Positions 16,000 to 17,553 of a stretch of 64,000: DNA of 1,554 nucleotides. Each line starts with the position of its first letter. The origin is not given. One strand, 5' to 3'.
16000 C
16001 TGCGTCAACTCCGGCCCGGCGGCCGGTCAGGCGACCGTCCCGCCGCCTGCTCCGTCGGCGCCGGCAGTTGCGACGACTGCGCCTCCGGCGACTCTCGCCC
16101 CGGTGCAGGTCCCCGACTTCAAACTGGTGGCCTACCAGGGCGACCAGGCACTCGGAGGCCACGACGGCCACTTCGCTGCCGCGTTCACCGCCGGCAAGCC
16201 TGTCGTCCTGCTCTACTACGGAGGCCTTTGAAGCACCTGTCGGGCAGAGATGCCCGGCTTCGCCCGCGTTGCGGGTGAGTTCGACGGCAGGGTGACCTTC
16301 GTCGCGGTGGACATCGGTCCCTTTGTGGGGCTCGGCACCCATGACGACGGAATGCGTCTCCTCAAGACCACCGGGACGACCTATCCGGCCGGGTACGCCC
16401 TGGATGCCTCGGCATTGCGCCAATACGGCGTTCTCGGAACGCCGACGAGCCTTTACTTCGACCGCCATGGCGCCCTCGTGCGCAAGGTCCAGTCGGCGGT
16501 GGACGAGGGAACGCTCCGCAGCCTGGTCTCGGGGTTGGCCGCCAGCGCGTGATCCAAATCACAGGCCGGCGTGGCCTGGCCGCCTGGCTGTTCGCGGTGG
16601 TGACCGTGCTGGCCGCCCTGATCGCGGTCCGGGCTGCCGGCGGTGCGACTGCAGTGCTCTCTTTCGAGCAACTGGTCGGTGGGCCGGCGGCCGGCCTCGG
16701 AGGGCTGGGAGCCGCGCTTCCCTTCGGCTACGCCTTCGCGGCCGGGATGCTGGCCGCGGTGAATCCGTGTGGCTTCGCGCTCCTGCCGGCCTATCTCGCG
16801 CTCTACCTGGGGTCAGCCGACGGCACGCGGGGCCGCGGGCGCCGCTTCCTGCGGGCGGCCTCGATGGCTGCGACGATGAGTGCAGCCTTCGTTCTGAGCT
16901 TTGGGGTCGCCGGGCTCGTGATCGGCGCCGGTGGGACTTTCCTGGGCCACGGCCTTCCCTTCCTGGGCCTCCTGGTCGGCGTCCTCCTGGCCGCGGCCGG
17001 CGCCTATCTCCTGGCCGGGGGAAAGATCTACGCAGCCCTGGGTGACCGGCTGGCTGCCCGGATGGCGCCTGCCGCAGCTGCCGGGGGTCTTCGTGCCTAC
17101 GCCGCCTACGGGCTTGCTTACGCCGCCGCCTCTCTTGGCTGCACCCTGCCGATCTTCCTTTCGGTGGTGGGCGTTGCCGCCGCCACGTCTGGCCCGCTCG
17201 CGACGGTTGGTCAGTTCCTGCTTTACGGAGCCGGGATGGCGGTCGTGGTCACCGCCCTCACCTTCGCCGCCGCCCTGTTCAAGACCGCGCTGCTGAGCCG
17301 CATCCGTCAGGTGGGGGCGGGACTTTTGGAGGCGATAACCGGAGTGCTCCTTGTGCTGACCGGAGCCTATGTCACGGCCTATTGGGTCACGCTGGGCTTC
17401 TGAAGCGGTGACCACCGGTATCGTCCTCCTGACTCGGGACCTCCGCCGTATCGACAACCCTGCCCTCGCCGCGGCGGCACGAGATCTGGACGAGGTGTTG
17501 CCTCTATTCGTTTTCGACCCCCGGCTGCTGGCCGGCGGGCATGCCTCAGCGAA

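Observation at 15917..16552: In-frame UGA exactly at the first Cys of a TlpA/ResA-type CxxC motif: candidate selenocysteine lipoprotein with SECIS-like hairpins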

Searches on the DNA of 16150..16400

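Call 8: search_rna_families(source=window, start=16150, end=16400, threshold=evalue, max_evalue=10, show_alignments=3)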
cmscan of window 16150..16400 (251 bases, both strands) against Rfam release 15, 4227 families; matches with E-value up to 10: 2.
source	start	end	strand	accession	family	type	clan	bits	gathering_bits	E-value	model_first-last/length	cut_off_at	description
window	16370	16400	-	RF01763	Guanidine-III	Cis-reg; riboswitch;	-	10.1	36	8.9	35-67/67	5'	Guanidine-III riboswitch aptamer (yKKC-III)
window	16242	16255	-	RF01716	PhotoRC-I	Cis-reg;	-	9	45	8.8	6-19/44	no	PhotoRC-I RNA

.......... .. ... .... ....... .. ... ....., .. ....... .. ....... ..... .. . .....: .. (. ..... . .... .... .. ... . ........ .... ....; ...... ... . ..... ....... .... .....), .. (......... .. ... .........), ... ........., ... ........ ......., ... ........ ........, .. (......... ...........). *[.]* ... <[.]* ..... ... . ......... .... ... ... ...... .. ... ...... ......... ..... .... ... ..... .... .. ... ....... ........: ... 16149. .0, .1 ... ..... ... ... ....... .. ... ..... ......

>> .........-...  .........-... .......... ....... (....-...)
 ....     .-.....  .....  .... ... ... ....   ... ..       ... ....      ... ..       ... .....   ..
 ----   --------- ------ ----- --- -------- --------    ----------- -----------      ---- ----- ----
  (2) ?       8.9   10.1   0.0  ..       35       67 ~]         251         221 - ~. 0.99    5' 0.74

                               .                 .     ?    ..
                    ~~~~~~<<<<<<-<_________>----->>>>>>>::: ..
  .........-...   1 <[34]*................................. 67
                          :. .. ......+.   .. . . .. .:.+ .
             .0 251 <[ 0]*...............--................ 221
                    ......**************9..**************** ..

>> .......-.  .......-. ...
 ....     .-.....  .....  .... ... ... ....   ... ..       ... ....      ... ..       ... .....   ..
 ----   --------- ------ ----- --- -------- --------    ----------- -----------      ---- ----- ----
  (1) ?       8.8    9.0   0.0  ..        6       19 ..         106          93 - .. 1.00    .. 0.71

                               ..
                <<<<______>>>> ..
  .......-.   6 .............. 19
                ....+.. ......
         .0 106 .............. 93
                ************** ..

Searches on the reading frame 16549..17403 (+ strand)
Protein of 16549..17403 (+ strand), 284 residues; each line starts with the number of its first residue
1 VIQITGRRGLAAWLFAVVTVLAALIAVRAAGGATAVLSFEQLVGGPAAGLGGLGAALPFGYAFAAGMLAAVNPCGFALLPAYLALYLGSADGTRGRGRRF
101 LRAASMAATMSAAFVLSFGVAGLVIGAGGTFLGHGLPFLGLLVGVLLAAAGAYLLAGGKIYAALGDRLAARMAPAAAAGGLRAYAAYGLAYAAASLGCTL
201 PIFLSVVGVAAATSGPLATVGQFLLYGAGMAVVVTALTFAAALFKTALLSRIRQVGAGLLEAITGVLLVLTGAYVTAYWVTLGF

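Call 6: search_protein_families(library=pfam, proteins=[window:16549-17403:+], max_evalue=0.01)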
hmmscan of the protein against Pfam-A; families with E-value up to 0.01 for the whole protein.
window:16549-17403:+ (284 aa): 0 families

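Call 10: find_encoding_contigs(protein=window:16549-17403:+, flank=10000, max_places=10)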
Protein window:16549-17403:+ (284 aa): 5 contigs read that carry it; 3 places shown.
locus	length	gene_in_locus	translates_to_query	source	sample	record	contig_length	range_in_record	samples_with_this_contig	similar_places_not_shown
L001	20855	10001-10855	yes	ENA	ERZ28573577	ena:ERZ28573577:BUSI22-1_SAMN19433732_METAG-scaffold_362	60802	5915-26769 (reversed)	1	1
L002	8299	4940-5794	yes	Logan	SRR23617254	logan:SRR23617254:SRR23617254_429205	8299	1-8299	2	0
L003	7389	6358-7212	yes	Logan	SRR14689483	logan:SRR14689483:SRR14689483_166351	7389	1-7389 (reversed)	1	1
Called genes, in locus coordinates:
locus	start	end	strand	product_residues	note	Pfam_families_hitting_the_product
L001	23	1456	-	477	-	PF00590:TP_methylase, PF02602:HEM4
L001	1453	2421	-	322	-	PF00348:polyprenyl_synt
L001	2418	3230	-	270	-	PF01177:Asp_Glu_race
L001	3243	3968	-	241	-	PF00072:Response_reg, PF00486:Trans_reg_C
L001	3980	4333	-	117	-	-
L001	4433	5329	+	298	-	PF03405:FA_desaturase_2 (weak)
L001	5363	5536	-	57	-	-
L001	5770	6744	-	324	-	PF00248:Aldo_ket_red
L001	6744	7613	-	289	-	PF01266:DAO (weak), PF02737:3HCDH_N, PF00725:3HCDH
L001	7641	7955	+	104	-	PF06262:Zincin_1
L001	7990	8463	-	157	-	PF01613:Flavin_Reduct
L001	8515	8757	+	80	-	-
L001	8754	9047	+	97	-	PF07045:DUF1330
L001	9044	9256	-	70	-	-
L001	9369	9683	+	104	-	-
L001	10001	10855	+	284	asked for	-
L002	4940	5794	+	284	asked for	-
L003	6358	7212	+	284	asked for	-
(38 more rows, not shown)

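Call 44: search_protein_families(library=ncbifam, proteins=[window:16549-17403:+], max_evalue=1)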
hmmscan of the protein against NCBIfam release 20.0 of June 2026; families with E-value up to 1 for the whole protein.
window:16549-17403:+ (284 aa): 0 families

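Call 47: list_cluster_members(proteins=[window:16549-17403:+, window:16250-16552:+, window:17369-18757:+])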
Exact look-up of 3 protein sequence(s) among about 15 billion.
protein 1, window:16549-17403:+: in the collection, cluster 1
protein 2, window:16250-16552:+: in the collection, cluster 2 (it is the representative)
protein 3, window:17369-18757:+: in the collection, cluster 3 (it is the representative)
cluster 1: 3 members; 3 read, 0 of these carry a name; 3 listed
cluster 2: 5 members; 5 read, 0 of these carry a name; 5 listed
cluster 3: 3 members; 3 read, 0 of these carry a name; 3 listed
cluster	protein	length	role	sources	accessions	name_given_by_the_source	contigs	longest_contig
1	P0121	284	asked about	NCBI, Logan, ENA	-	-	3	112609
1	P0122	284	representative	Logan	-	-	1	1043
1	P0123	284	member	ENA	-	-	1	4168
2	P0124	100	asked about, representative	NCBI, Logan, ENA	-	-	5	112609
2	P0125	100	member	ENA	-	-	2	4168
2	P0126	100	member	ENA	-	-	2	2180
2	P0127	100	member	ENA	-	-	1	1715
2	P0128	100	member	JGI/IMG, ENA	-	-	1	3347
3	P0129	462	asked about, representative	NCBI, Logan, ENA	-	-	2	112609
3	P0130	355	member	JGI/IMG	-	-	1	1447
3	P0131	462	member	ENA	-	-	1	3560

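Call 54: search_solved_structures(query=A5, max_evalue=10, show_alignments=2)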
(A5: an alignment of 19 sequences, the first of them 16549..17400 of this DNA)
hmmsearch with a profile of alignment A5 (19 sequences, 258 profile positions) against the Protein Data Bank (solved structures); distinct sequences matched with E-value up to 10: 4.
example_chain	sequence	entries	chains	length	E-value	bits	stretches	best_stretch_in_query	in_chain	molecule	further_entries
1fdm_A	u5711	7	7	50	0.038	16.6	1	188-223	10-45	FD MAJOR COAT PROTEIN | INOVIRUS | major coat protein pVIII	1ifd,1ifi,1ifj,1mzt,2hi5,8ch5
2cpb_A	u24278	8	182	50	0.041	16.5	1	188-223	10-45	M13 MAJOR COAT PROTEIN | Capsid protein G8P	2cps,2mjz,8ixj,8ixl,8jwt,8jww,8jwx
1nh4_A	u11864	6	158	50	0.068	15.8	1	188-223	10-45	Major coat protein | COAT PROTEIN B | Capsid protein G8P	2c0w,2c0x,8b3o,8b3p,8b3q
8ixk_P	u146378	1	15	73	0.093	15.4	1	188-223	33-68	Capsid protein G8P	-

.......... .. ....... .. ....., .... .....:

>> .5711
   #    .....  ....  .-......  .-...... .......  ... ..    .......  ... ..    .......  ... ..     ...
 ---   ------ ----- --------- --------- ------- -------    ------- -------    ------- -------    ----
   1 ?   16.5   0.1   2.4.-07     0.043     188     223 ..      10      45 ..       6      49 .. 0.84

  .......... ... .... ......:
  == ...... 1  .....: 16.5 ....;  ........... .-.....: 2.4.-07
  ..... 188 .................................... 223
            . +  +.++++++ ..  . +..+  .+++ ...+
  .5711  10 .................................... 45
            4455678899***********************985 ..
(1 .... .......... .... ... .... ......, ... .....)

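Call 55: search_protein_families(library=pfam, alignment_id=A5, max_evalue=10)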
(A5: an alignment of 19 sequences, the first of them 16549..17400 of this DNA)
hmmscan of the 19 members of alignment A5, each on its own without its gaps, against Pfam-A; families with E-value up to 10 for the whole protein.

A. member 1, window:16549-17400:+ (284 aa): 1 family
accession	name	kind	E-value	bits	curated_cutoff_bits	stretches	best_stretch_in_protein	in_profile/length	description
PF13386.12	DsbD_2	-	0.054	13.8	24.9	2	8-90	67-149/199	Cytochrome C biogenesis protein transmembrane region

B. families by the number of members that match (of 19 scanned): 10 families
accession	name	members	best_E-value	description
PF02683.22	DsbD_TM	5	2e-07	Cytochrome C biogenesis protein transmembrane domain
PF01314.23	AFOR_C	4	0.024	Aldehyde ferredoxin oxidoreductase, domains 2 & 3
PF19865.4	DUF6338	2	0.0081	Family of unknown function (DUF6338)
PF13386.12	DsbD_2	2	0.054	Cytochrome C biogenesis protein transmembrane region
PF11139.14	SfLAP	1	0.045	Sap, sulfolipid-1-addressing protein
PF14563.12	DUF4444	1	0.078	Domain of unknown function (DUF4444)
PF10090.15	HPTransfase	1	0.083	Histidine phosphotransferase C-terminal domain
PF07254.17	Cpta_toxin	1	0.81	Membrane-bound toxin component of toxin-antitoxin system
PF06837.17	Fijivirus_P9-2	1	1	Fijivirus P9-2 protein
PF13430.11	DUF4112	1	8.1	Domain of unknown function (DUF4112)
